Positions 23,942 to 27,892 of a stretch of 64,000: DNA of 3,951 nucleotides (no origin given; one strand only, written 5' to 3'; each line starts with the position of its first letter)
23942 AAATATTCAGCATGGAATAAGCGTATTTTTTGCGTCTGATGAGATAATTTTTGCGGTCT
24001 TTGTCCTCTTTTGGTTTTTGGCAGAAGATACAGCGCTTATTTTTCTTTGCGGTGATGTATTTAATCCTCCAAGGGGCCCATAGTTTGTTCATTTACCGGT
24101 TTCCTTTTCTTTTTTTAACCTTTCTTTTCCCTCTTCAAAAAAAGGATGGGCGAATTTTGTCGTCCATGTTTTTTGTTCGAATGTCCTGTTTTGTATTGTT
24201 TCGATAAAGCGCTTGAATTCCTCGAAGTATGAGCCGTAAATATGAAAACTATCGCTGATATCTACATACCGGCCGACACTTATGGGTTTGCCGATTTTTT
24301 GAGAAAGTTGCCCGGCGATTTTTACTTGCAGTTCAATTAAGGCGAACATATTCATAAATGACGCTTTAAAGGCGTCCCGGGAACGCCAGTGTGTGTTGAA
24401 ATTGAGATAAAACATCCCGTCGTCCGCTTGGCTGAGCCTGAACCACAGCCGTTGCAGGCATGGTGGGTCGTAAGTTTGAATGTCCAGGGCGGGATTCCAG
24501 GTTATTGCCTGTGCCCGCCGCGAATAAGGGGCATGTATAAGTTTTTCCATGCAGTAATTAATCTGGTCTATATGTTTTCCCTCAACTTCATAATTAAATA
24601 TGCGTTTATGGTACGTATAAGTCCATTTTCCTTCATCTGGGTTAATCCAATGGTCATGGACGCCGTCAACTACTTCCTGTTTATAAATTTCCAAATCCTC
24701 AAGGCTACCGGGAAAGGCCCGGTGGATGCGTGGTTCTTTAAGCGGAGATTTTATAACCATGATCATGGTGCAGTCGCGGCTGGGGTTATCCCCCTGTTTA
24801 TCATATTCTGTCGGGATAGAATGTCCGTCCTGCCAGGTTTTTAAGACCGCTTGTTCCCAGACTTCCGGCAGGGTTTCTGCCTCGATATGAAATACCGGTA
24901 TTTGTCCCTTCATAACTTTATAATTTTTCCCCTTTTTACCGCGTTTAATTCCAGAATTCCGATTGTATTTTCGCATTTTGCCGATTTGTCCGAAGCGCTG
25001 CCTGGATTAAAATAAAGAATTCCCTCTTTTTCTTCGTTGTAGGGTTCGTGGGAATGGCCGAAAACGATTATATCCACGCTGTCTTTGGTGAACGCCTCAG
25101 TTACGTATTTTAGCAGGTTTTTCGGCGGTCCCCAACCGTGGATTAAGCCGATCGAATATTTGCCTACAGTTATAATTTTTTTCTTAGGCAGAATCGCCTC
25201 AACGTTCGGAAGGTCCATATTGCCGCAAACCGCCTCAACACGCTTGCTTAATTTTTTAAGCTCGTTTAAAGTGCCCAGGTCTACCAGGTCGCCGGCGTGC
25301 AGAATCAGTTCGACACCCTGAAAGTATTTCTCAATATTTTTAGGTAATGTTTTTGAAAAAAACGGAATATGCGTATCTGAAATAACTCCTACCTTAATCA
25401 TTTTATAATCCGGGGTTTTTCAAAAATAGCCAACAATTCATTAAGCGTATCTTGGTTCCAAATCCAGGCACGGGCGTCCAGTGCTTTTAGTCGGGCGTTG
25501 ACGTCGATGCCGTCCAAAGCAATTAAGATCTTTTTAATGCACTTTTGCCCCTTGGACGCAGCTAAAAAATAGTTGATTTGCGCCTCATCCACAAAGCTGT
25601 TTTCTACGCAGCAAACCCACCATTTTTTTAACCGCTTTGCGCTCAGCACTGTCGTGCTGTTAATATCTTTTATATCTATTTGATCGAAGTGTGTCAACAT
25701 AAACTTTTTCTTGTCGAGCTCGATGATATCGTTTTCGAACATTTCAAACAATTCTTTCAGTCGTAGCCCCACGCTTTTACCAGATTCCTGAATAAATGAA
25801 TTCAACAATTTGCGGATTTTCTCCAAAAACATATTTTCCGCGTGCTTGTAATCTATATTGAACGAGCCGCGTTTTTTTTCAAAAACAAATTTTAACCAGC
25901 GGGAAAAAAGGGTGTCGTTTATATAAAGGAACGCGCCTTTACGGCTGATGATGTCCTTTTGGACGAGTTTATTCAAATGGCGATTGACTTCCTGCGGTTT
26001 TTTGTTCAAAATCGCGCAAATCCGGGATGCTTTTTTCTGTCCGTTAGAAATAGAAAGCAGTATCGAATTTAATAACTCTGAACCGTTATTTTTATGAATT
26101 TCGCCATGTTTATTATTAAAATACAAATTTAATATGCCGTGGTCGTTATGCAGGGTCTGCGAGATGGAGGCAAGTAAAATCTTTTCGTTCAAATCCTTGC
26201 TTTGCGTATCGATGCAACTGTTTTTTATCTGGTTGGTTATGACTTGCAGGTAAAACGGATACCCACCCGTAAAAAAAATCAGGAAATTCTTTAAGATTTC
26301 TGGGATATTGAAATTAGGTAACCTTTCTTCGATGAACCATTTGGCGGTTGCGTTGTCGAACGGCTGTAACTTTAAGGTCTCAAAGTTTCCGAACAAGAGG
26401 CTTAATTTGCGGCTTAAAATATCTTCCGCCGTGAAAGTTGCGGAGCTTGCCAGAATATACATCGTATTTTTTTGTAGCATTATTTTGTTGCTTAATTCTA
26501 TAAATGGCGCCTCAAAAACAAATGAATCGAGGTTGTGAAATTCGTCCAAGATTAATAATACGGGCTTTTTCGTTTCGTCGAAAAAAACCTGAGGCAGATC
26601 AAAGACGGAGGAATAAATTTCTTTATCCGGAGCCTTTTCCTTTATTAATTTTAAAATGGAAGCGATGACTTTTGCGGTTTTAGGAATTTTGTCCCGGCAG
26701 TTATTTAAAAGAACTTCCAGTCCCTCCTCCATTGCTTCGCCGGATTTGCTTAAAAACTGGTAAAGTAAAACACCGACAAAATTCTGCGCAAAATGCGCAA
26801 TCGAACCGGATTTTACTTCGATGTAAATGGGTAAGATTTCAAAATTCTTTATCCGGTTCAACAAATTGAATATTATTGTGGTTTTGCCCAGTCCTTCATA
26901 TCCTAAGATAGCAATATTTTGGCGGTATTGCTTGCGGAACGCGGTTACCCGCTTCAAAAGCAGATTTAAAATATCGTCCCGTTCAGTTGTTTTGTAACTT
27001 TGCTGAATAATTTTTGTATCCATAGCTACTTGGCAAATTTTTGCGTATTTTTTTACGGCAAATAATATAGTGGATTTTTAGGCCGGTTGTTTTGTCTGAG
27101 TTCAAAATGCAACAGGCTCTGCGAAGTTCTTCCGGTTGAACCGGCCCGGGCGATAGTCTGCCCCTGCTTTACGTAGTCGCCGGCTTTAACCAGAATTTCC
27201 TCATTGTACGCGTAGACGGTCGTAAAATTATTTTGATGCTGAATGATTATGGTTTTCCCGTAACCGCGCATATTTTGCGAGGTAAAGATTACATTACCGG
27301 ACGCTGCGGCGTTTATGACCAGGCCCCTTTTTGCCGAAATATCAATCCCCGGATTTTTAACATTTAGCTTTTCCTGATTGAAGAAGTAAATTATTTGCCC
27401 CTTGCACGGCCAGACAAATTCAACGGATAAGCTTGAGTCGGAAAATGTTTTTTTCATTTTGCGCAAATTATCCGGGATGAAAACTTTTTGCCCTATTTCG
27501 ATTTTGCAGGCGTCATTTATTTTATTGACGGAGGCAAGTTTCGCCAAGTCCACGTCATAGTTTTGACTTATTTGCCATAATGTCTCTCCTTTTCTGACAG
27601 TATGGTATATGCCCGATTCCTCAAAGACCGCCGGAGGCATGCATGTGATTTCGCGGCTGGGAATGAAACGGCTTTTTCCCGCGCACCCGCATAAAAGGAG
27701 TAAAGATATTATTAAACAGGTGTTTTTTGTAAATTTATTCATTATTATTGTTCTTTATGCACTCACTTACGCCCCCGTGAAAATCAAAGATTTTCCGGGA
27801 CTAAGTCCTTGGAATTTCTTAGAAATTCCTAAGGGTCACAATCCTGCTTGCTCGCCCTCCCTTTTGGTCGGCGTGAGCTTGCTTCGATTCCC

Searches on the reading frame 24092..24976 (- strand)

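Call 64: search_protein_families(library=pfam, max_evalue=0.00001, proteins=[window:24092-24976:-])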
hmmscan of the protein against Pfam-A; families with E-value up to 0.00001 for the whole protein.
window:24092-24976:- (295 aa): 1 family
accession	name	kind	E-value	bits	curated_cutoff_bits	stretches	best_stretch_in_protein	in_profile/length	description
PF00303.24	Thymidylat_synt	-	1.7e-12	47.5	24.3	1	108-260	81-224/266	Thymidylate synthase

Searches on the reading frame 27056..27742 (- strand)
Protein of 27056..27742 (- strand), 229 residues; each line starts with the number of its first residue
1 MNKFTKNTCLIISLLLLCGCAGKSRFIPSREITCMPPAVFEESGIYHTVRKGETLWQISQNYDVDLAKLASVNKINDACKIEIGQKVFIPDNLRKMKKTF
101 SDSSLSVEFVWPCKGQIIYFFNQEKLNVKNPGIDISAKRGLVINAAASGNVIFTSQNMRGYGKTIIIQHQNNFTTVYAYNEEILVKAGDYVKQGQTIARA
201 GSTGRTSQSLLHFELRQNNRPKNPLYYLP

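Call 64: search_protein_families(library=pfam, max_evalue=0.00001, proteins=[window:27056-27742:-])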
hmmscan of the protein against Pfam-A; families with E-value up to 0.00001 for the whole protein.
window:27056-27742:- (229 aa): 2 families
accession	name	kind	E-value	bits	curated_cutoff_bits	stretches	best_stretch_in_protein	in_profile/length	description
PF01551.29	Peptidase_M23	-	7e-30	103.5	28.7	1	130-224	3-96/96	Peptidase family M23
PF01476.26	LysM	-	1.8e-13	50.6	20.9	1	47-90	1-43/43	LysM domain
